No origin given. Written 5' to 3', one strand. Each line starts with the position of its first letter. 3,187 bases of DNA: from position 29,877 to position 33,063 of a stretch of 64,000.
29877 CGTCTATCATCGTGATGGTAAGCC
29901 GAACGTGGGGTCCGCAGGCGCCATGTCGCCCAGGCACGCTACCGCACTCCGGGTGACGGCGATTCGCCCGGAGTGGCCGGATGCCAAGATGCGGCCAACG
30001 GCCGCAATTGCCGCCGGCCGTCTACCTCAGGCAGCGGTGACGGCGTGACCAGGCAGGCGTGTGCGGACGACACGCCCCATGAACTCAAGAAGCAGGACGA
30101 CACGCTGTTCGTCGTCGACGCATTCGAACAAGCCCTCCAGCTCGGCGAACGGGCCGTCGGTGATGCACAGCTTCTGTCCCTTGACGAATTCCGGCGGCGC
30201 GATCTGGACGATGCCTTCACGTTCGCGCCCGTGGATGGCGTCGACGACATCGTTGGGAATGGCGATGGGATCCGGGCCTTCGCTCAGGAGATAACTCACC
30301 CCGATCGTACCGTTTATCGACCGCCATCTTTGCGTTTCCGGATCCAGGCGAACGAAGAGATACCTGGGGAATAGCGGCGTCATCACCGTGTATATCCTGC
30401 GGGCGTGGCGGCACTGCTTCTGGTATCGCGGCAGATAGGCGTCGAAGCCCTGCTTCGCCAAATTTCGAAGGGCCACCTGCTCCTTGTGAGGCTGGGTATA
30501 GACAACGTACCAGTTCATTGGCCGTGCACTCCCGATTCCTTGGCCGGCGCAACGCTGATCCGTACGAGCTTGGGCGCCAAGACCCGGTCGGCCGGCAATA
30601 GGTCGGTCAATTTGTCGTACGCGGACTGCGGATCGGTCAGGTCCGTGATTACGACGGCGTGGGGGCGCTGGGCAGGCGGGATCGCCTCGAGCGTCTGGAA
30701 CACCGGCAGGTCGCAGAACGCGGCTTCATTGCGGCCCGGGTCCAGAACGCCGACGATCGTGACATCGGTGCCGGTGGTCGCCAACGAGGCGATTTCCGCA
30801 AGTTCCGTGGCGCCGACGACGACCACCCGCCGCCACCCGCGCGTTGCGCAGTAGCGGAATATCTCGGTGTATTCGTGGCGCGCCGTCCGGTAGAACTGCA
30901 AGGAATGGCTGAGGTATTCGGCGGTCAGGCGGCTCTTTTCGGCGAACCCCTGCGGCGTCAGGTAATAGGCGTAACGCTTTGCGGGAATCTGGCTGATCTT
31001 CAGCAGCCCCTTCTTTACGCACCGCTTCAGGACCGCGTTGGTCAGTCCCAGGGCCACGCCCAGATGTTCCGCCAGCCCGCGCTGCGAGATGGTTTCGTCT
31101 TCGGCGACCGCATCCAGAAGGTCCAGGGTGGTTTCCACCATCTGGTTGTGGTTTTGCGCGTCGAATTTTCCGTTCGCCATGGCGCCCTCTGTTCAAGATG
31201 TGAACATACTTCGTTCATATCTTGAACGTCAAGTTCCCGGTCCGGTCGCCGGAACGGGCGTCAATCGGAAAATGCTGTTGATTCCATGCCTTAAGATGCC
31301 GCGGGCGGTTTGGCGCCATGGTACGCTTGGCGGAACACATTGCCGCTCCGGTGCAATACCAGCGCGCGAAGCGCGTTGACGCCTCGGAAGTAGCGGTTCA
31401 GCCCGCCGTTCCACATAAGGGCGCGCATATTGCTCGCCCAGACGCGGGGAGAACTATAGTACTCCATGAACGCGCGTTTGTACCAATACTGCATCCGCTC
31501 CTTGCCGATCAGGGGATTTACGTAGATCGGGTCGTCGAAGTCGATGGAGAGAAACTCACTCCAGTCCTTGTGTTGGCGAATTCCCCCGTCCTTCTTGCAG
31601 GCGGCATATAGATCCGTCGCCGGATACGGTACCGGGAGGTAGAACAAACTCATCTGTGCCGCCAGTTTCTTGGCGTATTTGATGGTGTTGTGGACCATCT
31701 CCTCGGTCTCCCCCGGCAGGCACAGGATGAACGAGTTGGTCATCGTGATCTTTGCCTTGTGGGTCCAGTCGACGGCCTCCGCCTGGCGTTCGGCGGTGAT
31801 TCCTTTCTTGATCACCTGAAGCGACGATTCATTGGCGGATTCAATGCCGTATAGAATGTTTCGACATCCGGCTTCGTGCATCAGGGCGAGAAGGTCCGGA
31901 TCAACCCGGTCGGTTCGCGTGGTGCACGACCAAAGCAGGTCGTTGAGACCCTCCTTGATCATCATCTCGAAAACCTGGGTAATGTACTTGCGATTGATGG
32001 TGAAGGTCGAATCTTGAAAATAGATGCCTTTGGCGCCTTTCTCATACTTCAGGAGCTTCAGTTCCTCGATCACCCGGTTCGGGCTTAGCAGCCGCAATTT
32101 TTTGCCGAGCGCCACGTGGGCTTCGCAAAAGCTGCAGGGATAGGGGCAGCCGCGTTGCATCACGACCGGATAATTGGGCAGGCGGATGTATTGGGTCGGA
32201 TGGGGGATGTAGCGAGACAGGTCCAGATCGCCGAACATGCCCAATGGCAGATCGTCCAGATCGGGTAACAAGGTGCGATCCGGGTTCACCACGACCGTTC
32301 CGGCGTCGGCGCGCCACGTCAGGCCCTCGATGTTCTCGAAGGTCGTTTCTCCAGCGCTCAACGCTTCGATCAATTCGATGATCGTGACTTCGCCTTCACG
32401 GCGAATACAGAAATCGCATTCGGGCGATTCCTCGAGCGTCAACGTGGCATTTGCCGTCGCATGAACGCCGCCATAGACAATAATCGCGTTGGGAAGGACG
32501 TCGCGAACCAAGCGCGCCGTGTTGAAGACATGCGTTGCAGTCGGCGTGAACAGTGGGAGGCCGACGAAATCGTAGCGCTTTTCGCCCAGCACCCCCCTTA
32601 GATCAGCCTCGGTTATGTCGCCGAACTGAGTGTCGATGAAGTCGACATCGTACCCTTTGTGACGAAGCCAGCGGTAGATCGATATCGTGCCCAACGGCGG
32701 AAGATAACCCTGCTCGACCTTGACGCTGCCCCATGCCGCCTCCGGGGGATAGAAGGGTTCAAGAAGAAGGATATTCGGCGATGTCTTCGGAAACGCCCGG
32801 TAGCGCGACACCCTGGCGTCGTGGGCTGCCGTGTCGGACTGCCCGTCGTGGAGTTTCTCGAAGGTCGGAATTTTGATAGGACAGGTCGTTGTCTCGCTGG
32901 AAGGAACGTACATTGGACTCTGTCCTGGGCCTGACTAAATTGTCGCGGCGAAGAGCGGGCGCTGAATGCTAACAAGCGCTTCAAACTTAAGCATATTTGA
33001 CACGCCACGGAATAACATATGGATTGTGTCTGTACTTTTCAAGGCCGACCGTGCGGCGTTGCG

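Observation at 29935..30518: Cis-encoded RfaH paralog followed by its own hairpin and ops site, ahead of a 27-kb operon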

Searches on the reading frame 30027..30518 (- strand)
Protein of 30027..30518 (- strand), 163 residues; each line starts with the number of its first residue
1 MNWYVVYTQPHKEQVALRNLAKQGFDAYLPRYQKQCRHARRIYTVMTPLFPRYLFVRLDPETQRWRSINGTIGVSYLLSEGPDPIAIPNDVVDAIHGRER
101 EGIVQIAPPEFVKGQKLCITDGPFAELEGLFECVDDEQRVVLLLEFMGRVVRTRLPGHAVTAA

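Call 4: search_protein_families(library=pfam, proteins=[window:30027-30518:-])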
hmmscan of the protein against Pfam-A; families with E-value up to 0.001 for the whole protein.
window:30027-30518:- (163 aa): 1 family
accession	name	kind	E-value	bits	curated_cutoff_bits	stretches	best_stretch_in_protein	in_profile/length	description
PF02357.24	NusG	-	1.2e-19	71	22.2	1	1-95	1-92/93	Transcription termination factor nusG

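Call 5: search_protein_families(library=ncbifam, proteins=[window:30027-30518:-], max_evalue=0.01)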
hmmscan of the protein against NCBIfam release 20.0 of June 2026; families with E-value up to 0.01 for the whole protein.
window:30027-30518:- (163 aa): 6 families
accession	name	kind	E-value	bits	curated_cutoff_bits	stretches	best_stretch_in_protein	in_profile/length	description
TIGR01955.1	RfaH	equivalog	2.2e-38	131.7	144.5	1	3-158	1-156/159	transcription/translation regulatory transformer protein RfaH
NF006534.0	PRK09014.1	equivalog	1.2e-26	93.5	124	1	2-155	3-154/162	transcription/translation regulatory transformer protein RfaH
NF033644.1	antiterm_UpxY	subfamily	3.3e-22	79.2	100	1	3-156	1-160/164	UpxY family transcription antiterminator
NF033641.1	antiterm_LoaP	exception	4.8e-15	56.1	125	1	3-152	1-156/166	antiterminator LoaP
TIGR00922.1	nusG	equivalog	1.6e-13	50.8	135.7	1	3-150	1-159/172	transcription termination/antitermination protein NusG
TIGR01956.2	NusG_myco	equivalog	8.4e-07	28.8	150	0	107-156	182-232/239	transcription termination/antitermination protein NusG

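Call 8: search_solved_structures(query=window:30027-30518:-, show_alignments=2)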
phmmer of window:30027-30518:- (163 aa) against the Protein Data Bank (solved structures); distinct sequences matched with E-value up to 0.001: 18.
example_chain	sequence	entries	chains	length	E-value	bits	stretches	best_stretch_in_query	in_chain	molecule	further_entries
5ond_A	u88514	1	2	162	2.4e-18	69.7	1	2-152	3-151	Transcription antitermination protein RfaH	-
2oug_A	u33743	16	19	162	2.4e-18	69.7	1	2-152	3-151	Transcriptional activator rfaH | Transcription antitermination protein RfaH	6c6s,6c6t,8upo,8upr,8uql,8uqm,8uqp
8pen_P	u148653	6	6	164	2.5e-18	69.6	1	2-152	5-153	Transcription antitermination protein RfaH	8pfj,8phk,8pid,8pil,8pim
8pfg_P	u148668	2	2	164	2.5e-17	66.4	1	2-152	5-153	Transcription antitermination protein RfaH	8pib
1m1g_A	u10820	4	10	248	1.2e-06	31.6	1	47-155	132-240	Transcription antitermination protein nusG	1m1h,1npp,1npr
6gov_G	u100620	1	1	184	5e-06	29.6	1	13-155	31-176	Transcription termination/antitermination protein NusG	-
6ztj_CF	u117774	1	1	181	5e-06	29.6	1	46-155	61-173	Transcription termination/antitermination protein NusG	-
9gux_Z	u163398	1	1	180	5.5e-06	29.5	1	46-153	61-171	Transcription termination/antitermination protein NusG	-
9w0n_7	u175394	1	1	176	6.3e-06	29.3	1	46-155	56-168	Transcription termination/antitermination protein NusG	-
2jvv_A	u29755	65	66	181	6.8e-06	29.2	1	46-155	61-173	Transcription antitermination protein nusG | Transcription termination/antitermination protein NusG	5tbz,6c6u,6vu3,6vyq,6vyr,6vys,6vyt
5ms0_F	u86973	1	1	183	7e-06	29.2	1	47-155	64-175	Transcription termination/antitermination protein NusG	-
6tqn_G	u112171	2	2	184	7.2e-06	29.1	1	47-155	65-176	Transcription termination/antitermination protein NusG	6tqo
9ik0_A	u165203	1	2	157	1e-05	28.7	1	1-99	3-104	Transcription antitermination protein RfaH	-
8f5g_A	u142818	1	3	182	1.4e-05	28.2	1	2-148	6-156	Transcription termination/antitermination protein NusG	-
8eos_G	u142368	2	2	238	7.2e-05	25.9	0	44-92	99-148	Transcription termination/antitermination protein NusG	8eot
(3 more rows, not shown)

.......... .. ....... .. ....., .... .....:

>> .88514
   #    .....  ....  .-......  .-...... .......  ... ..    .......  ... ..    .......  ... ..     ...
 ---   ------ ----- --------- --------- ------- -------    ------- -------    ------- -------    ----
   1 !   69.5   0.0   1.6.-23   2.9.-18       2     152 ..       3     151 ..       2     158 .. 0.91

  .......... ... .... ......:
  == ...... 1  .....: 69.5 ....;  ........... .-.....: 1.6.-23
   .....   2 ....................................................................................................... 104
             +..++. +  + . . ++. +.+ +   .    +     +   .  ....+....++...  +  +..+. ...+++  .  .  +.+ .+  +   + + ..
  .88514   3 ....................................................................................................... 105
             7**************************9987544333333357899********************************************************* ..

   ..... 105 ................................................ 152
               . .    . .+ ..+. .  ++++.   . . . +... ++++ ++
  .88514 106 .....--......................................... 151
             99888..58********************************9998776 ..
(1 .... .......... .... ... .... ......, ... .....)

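Call 16: find_related_loci(query=window:30027-30518:-, collection=genome_contigs, flank=3000)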
Query window:30027-30518:- (163 aa) in genome_contigs; peptide patterns used: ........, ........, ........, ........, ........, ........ (x = any residue, [..] = any of these).
368 stretches matched a pattern; 237 encode a relative of the query (tblastn E <= 1e-3); the best 80 are kept; 80 distinct loci.
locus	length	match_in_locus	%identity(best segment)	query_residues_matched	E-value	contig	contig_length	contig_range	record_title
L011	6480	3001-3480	76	1-160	2e-85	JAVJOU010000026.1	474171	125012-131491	MAG: Rhodospirillales bacterium isolate A1-SPW-30 k141_27898, whole genome shotgun sequence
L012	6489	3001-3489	69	1-163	6e-79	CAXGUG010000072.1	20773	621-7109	MAG TPA_asm: uncultured Rhodospirillaceae bacterium isolate ERR594286_binner23_Refined_27 genome assembly, contig: ERZ11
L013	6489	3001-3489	69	1-163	1e-77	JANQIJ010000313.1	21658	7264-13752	MAG: Rhodospirillales bacterium isolate PL24a_bin.49 k99_3728557, whole genome shotgun sequence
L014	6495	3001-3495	65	1-163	1e-71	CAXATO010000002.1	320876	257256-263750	MAG TPA_asm: uncultured Magnetovibrio sp. isolate ERR2752158_binner12_Refined_88 genome assembly, contig: ERZ2772516.44,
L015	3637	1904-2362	38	1-152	8e-32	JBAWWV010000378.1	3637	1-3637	MAG: Alcaligenaceae bacterium isolate ELA046 MAG046_378, whole genome shotgun sequence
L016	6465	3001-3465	31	1-157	9e-18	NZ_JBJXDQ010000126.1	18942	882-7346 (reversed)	MAG: Flavobacterium sp. isolate R.bin.25 k127_1176037, whole genome shotgun sequence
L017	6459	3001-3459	33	1-155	8e-17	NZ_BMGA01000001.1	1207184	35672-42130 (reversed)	Flavobacterium palustre strain CGMCC 1.12811 sequence01, whole genome shotgun sequence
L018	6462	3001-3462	33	1-155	1e-16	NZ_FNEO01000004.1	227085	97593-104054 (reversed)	Flavobacterium glycines strain Gm-149, whole genome shotgun sequence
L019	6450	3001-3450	31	1-152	3e-16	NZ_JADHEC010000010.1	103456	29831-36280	Flavobacterium soyangense strain CGMCC 1.13493 NODE_10_length_103456_cov_66.972576, whole genome shotgun sequence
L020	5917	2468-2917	32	1-152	4e-16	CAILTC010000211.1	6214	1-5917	MAG: uncultured Bacteroidetes bacterium isolate YR4_bin-1004 genome assembly, contig: bin-1004:211/665, whole genome sho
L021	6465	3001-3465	32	1-157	5e-16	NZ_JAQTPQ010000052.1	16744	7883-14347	MAG: Flavobacterium sp. isolate STB_12 NODE_8050_length_16744_cov_3.250406_Sandtown_B, whole genome shotgun sequence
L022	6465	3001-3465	31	1-157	7e-16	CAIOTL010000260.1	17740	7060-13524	MAG: uncultured Bacteroidetes bacterium isolate YR_bin-3131 genome assembly, contig: bin-3131:260/261, whole genome shot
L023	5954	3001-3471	30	1-159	6e-16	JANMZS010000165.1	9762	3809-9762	MAG: Flavobacterium sp. isolate OTE_78_metabat_77_sub OTE_78_k141_2837989, whole genome shotgun sequence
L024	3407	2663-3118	28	1-154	1e-15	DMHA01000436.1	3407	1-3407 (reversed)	MAG TPA_asm: Flavobacterium sp. isolate UBA8409 contig_6742, whole genome shotgun sequence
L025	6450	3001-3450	32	1-152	1e-15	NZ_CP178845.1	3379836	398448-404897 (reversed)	Flavobacterium sp. W1B chromosome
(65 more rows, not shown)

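Call 49: find_homologous_proteins(query=window:30027-30518:-, max_evalue=1e-10)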
Query window:30027-30518:- (163 aa): 328 proteins with E <= 1e-10 among 366 candidates; the best 120 are listed.
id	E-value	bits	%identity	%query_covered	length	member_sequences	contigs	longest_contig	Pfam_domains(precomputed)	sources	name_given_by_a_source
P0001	6.7e-107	372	100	100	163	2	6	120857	PF02357.25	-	-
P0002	5.3e-90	318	81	100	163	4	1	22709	PF02357.25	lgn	-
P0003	8.4e-88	310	80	100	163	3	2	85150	PF02357.25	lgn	-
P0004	9.2e-87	307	77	100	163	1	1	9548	PF02357.25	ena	-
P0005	5.6e-86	304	79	100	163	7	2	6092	PF02357.25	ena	-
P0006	7.4e-86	304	78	100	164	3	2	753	PF02357.25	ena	-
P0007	8.6e-85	301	77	100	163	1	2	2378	PF02357.25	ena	-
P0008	8.2e-83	294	76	100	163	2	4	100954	PF02357.25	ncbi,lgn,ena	-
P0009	8.4e-83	294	76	100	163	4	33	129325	PF02357.25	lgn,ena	-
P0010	1.5e-82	293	77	100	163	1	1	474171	PF02357.25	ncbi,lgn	ncbi:MAG: transcription termination/antitermination NusG family protein [Rhodospirillales bacterium]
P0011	4.0e-82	292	76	100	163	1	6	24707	PF02357.25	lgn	-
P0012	4.0e-81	289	74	100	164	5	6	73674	PF02357.25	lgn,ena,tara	tara:strand:- start:299 stop:793 length:495 start_codon:yes stop_codon:yes gene_type:complete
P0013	5.4e-81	288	74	100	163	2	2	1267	PF02357.25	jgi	jgi:transcriptional antiterminator RfaH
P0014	5.0e-80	285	74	99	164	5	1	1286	PF02357.25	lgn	-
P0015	5.0e-79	282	69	100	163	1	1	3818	PF02357.25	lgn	-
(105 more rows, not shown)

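Call 82: search_dna_similar(query=window:30027-30518:-, collection=plasmids, mode=protein, max_rows=25, max_evalue=1e-15)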
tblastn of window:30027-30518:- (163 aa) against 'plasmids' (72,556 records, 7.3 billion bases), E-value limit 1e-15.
Records with a match: 110; places in all: 111; records where one place covers at least 80% of the query: 110.
Best place of each record, by identity: <60% 110.
By first word of the organism name: Providencia 42; Sulfitobacter 9; Pantoea 6; Phytobacter 6; Mesorhizobium 5; Pectobacteriaceae 5; Bradyrhizobium 4; Cereibacter 3; Sphingobium 2; Agrobacterium 2; and 21 more.
By predicted mobility (MOB-suite, as given by PLSDB): non-mobilizable 70; conjugative 36; mobilizable 4.
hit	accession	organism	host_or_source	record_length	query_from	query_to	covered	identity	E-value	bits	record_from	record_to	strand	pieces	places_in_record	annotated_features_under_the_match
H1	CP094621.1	Bradyrhizobium sp. ISRA435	Arachis hypogaea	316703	3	155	94%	43.5%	7e-29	117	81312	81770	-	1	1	transcription antiterminator NusG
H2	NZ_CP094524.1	Bradyrhizobium sp. ISRA443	Arachis hypogaea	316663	3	155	94%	43.5%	9e-29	117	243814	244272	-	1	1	transcription termination/antitermination NusG family protein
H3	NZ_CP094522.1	Bradyrhizobium sp. ISRA437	Arachis hypogaea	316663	3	155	94%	43.5%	9e-29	117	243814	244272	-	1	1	transcription termination/antitermination NusG family protein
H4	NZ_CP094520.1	Bradyrhizobium sp. ISRA436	Arachis hypogaea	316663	3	155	94%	43.5%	9e-29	117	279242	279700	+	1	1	transcription termination/antitermination NusG family protein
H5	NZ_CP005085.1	Sphingobium sp. TKS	-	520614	3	163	99%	39.3%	2e-29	119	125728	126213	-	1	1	transcription termination/antitermination NusG family protein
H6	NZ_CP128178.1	Sphingobium baderi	mixed culture,activated sludge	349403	3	163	99%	38.0%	4e-28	115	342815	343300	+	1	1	transcription termination/antitermination NusG family protein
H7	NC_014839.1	Pantoea sp. At-9b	-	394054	2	158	96%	37.9%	1e-18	89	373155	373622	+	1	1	rfaH: transcription/translation regulatory transformer protein RfaH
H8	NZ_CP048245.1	Ewingella americana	Flammulina filiformis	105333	2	158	96%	37.3%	2e-20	94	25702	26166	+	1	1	rfaH: transcription/translation regulatory transformer protein RfaH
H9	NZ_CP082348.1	Pantoea dispersa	water,drinking water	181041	2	158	96%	37.1%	1e-19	92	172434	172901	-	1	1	rfaH: transcription/translation regulatory transformer protein RfaH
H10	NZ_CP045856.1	Agrobacterium sp. MA01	cell culture,Microcystis culture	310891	1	160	98%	36.2%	4e-28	115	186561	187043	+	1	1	rfaH: transcription/translation regulatory transformer protein RfaH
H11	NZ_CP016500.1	Agrobacterium sp. RAC06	Microbial isolate,Algal phycosphere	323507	1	160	98%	36.2%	4e-28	115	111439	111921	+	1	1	rfaH: transcription/translation regulatory transformer protein RfaH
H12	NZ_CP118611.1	Ensifer adhaerens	Pure isolate,Rhizosphere of Cyperus ...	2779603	3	151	91%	38.4%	4e-24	104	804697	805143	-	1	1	none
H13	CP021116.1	Aestuarium zhoushanense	pure culture,tidal flat sample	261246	1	155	95%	36.8%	8e-30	120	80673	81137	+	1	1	transcriptional activator RfaH | fructose-bisphosphatase class I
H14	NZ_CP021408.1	Pacificitalea manganoxidans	cell culture,sediment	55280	2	163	99%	35.2%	3e-25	107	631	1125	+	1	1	transcription termination/antitermination NusG family protein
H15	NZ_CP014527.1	Haematospirillum jordaniae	Homo sapiens,Blood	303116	1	155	95%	36.7%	2e-25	108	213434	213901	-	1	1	hypothetical protein | transcription termination/antitermination NusG family protein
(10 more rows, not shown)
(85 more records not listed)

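Call 83: get_annotated_region(hit=H10, flank=2500)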
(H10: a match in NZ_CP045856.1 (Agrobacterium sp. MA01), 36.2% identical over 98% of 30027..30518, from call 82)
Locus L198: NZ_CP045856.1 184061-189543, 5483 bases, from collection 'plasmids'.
description: Agrobacterium sp. MA01 plasmid punanmed2, complete sequence
organism: Agrobacterium sp. MA01 (NCBI taxid 2664893)
taxonomy: Bacteria; Pseudomonadota; Alphaproteobacteria; Hyphomicrobiales; Rhizobiaceae; Agrobacterium; Agrobacterium sp. MA01
host: -; source: cell culture,Microcystis culture; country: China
typing (MOB-suite, as given by PLSDB): mobilizable; relaxase MOBQ
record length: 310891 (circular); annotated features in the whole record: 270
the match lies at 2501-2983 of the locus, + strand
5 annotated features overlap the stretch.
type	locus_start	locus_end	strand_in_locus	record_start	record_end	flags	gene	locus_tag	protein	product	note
CDS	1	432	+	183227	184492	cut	-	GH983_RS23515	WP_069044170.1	MFS transporter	GO:0055085 - transmembrane transport [Evidence IEA]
CDS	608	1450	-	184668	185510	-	-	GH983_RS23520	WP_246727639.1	EAL domain-containing protein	-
CDS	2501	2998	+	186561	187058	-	rfaH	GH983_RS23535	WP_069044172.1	transcription/translation regulatory transformer protein RfaH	GO:0006355 - regulation of DNA-templated transcription [Evidence IEA]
CDS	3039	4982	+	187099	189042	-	-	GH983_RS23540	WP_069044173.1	nucleoside-diphosphate sugar epimerase/dehydratase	GO:0000271 - polysaccharide biosynthetic process [Evidence IEA]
CDS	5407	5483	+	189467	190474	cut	-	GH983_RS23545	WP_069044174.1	NAD-dependent epimerase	-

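Call 84: get_annotated_region(hit=H5, flank=2500)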
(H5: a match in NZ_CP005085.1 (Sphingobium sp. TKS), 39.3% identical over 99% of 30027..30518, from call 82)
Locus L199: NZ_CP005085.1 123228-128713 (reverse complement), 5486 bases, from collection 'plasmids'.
description: Sphingobium sp. TKS plasmid pTK1, complete sequence
organism: Sphingobium sp. TKS (NCBI taxid 1315974)
taxonomy: Bacteria; Pseudomonadota; Alphaproteobacteria; Sphingomonadales; Sphingomonadaceae; Sphingobium; Sphingobium sp. TKS
host: -; source: -; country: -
typing (MOB-suite, as given by PLSDB): conjugative; replicon rep_cluster_647; relaxase MOBP,MOBP,MOBQ; mating-pair formation MPF_T
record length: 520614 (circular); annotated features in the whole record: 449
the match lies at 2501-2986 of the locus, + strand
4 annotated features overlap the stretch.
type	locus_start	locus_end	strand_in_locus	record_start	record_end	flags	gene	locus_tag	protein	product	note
CDS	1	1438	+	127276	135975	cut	-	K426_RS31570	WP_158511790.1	autotransporter-associated beta strand repeat-containing protein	-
CDS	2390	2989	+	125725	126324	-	-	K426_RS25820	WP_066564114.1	transcription termination/antitermination NusG family protein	GO:0006354 - DNA-templated transcription elongation [Evidence IEA]; GO:0006355 - regulation of DNA-templated ...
CDS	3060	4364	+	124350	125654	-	-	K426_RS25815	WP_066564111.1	sugar transferase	-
CDS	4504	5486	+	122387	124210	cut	glmS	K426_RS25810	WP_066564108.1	glutamine--fructose-6-phosphate transaminase (isomerizing)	GO:0006040 - amino sugar metabolic process [Evidence IEA]; GO:0009252 - peptidoglycan biosynthetic process [Evidence ...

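Call 85: get_annotated_region(hit=H1, flank=2500)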
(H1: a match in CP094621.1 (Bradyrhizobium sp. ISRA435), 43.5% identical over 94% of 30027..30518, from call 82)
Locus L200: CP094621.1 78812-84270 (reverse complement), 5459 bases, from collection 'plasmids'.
description: Bradyrhizobium sp. ISRA435 plasmid unnamed, complete sequence
organism: Bradyrhizobium sp. ISRA435 (NCBI taxid 2866194)
taxonomy: Bacteria; Pseudomonadota; Alphaproteobacteria; Hyphomicrobiales; Nitrobacteraceae; Bradyrhizobium; Bradyrhizobium sp. ISRA435
host: -; source: Arachis hypogaea; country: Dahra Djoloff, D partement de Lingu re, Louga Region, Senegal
typing (MOB-suite, as given by PLSDB): conjugative; replicon rep_cluster_507; relaxase MOBQ; mating-pair formation MPF_T
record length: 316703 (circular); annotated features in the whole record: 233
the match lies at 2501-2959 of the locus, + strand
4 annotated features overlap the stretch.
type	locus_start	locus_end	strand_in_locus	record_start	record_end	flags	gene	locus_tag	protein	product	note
CDS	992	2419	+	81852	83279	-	-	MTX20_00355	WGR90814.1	sugar transferase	-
CDS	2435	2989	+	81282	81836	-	-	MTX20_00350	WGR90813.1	transcription antiterminator NusG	-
CDS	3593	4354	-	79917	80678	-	-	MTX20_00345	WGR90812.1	response regulator transcription factor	-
CDS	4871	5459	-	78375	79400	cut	-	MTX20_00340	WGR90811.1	HAMP domain-containing histidine kinase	-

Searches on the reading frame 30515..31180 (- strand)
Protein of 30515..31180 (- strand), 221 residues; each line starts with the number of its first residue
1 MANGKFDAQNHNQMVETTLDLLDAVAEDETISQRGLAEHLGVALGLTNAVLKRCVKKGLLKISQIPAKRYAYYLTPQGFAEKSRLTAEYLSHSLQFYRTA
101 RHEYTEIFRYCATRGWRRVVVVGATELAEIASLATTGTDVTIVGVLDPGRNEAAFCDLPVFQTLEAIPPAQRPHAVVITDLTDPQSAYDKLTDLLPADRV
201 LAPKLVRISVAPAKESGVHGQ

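Call 4: search_protein_families(library=pfam, proteins=[window:30515-31180:-])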
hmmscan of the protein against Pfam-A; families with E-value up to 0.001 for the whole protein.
window:30515-31180:- (221 aa): 3 families
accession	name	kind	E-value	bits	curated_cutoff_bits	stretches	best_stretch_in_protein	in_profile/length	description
PF13412.12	HTH_24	-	2.5e-08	33.8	21.9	1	16-61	3-48/48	Winged helix-turn-helix DNA-binding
PF12802.13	MarR_2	-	1.5e-05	25.5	27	1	19-61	8-51/61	MarR family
PF08100.18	Dimerisation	-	0.00029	21.1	25.6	0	18-77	27-86/93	O-methyltransferase dimerisation domain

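Call 5: search_protein_families(library=ncbifam, proteins=[window:30515-31180:-], max_evalue=0.01)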
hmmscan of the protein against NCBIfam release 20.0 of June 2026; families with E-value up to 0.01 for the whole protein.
window:30515-31180:- (221 aa): 3 families
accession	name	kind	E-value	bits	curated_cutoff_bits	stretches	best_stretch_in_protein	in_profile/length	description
TIGR04176.1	MarR_EPS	equivalog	3.9e-18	65.4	88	1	16-106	4-98/105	MarR family EPS-associated transcriptional regulator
TIGR02675.1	tape_meas_nterm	domain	0.0029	17.9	21.35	0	1-35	26-60/75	tape measure protein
TIGR03570.1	NeuD_NnaD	subfamily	0.0065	16.1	160.8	0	119-182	2-67/202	NeuD/PglB/VioB family sugar acetyltransferase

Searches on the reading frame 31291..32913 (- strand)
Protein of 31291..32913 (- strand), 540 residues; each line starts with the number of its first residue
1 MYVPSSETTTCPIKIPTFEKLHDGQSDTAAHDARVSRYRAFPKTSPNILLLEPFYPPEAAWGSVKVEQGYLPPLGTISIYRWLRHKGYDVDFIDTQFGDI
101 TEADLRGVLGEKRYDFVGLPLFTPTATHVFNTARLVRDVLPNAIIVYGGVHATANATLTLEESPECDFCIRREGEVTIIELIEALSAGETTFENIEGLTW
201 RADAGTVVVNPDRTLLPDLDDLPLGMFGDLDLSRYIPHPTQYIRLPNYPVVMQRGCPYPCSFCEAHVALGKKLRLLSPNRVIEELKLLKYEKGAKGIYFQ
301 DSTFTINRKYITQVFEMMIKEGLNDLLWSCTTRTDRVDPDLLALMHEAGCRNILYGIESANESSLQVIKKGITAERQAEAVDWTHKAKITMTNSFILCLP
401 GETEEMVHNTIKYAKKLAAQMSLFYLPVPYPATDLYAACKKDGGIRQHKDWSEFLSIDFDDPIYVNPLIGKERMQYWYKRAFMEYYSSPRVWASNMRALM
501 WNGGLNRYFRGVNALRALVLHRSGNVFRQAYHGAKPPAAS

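Call 4: search_protein_families(library=pfam, proteins=[window:31291-32913:-])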
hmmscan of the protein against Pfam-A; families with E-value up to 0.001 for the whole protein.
window:31291-32913:- (540 aa): 2 families
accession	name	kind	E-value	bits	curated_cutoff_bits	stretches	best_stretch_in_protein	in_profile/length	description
PF04055.27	Radical_SAM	-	2.1e-25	90.2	29.5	1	250-413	1-165/166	Radical SAM superfamily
PF02310.24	B12-binding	-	2.2e-16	60.2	32.1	1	69-181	10-120/121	B12 binding domain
